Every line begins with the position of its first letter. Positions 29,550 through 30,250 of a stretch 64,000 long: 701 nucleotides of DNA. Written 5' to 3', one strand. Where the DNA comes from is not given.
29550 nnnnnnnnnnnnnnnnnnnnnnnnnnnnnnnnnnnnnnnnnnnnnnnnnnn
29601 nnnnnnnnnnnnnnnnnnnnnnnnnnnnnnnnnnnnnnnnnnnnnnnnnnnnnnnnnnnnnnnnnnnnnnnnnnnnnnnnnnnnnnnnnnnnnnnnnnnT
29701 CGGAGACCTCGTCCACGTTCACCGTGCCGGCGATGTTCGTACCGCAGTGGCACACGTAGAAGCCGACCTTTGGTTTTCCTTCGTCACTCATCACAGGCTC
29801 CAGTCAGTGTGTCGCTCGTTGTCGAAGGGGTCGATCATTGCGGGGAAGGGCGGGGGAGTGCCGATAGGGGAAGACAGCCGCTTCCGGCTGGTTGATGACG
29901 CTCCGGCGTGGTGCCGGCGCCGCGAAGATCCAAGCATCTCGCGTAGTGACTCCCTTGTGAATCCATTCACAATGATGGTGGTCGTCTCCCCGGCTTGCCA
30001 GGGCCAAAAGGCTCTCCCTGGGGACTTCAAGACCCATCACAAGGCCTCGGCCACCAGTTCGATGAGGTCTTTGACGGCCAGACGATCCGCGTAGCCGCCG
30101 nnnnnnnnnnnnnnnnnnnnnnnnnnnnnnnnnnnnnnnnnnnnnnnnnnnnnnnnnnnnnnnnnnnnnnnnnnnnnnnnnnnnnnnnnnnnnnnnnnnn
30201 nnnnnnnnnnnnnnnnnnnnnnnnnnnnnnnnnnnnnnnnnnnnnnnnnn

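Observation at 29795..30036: Perfect CRP-consensus palindrome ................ in the only sizeable intergenic gap of the Hdr/hydrogenase arm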

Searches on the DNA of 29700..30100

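Call 54: search_rna_families(source=window, start=29700, end=30100, threshold=evalue, max_evalue=1)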
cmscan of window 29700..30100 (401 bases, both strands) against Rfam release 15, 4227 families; matches with E-value up to 1: 0.
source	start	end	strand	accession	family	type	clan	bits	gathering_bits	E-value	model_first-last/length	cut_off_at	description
